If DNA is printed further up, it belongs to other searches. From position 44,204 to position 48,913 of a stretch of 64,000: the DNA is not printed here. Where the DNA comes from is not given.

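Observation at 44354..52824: Tandem paralogous giant FecR-VIT-VWA-TPR lipoproteins; the second carries a TonB-C/AgmX-like domain where the first has an acidic disordered insert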

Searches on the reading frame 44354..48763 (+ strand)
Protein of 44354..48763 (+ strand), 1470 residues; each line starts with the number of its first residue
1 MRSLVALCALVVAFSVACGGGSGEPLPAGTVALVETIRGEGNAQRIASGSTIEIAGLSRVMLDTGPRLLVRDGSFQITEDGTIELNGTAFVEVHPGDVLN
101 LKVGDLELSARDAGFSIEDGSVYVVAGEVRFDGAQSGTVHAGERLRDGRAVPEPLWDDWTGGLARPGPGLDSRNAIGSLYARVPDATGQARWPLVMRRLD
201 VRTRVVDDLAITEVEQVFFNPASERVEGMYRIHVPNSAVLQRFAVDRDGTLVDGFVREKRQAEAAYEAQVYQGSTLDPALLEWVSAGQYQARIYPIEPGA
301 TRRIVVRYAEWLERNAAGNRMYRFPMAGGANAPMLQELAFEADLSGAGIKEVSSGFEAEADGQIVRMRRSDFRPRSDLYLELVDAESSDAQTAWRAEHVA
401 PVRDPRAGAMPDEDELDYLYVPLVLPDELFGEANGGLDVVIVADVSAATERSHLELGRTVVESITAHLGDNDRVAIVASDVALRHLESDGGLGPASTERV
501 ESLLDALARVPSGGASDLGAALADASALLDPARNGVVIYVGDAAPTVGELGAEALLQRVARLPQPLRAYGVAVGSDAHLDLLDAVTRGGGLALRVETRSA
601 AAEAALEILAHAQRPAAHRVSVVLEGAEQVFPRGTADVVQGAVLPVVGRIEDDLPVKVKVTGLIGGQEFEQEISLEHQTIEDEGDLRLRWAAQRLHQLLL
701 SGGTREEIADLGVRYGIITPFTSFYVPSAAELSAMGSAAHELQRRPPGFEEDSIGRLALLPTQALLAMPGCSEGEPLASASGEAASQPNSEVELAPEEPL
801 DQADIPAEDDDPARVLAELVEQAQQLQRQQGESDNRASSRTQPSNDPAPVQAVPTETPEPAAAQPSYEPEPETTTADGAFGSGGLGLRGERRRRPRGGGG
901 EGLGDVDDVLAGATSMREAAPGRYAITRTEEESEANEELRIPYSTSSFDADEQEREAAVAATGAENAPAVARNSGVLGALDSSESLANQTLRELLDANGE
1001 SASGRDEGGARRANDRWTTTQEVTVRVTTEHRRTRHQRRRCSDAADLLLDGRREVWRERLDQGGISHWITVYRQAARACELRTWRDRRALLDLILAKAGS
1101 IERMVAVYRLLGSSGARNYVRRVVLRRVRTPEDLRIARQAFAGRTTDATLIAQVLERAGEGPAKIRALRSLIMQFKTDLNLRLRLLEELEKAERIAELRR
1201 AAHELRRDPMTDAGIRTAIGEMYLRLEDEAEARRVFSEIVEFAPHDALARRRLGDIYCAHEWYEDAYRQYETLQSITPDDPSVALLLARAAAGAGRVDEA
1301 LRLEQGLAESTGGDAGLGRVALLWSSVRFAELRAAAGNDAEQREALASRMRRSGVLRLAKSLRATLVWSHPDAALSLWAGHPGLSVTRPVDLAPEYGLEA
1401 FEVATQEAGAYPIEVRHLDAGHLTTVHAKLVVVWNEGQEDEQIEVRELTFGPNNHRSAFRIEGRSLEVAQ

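Call 6: search_protein_families(library=pfam, proteins=[window:44354-48763:+], max_evalue=0.1)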
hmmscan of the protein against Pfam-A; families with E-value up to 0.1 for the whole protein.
window:44354-48763:+ (1470 aa): 5 families
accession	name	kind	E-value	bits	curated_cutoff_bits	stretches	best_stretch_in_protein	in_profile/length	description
PF08487.16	VIT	-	1e-19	71.2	26.5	1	197-308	2-111/111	Vault protein inter-alpha-trypsin domain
PF14559.12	TPR_19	-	1.2e-07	32.3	25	2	1227-1289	5-67/68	Tetratricopeptide repeat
PF07719.23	TPR_2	-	7.8e-06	26.1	27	0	1248-1280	2-34/34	Tetratricopeptide repeat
PF13428.12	TPR_14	-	0.014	16.5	23.5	1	1216-1255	4-43/44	Tetratricopeptide repeat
PF00092.34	VWA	-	0.042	14.5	23.8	0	438-535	1-98/174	von Willebrand factor type A domain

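Call 7: search_protein_families(library=ncbifam, proteins=[window:44354-48763:+], max_evalue=0.1)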
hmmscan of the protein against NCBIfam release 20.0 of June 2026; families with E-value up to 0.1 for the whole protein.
window:44354-48763:+ (1470 aa): 9 families
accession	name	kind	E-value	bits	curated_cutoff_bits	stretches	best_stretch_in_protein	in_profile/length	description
TIGR03788.1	marine_srt_targ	equivalog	2.6e-20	72.4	551.65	2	403-725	237-565/629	marine proteobacterial sortase target protein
TIGR02917.1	PEP_TPR_lipo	equivalog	3.2e-07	28.6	312.2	1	1151-1310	539-698/899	XrtA/PEP-CTERM system TPR-repeat protein PrsT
TIGR02921.1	PEP_integral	hypoth_equivalog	1.4e-06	26.7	200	1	206-304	416-517/922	TIGR02921 family PEP-CTERM protein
TIGR04477.1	sorted_by_XrtN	equivalog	8.3e-05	20.9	250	1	224-304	358-437/822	XrtN system VIT domain-containing protein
NF040959.1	MamA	equivalog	0.00013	21.5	200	1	1211-1301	69-159/204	magnetosome protein MamA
NF052415.1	T3SS_chap_SctY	equivalog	0.00026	21.5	70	1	1220-1301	13-97/106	type III secretion apparatus assembly chaperone SctY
TIGR03939.1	PGA_TPR_OMP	equivalog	0.00042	18.6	366.65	1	1227-1338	409-520/800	poly-beta-1,6 N-acetyl-D-glucosamine export porin PgaA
TIGR02521.1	type_IV_pilW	equivalog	0.0012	18.5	154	1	1218-1309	140-231/234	type IV pilus biogenesis/stability protein PilW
TIGR04286.1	MSEP-CTERM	equivalog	0.053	11.4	150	1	230-303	502-573/920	MSEP-CTERM sorting domain-containing protein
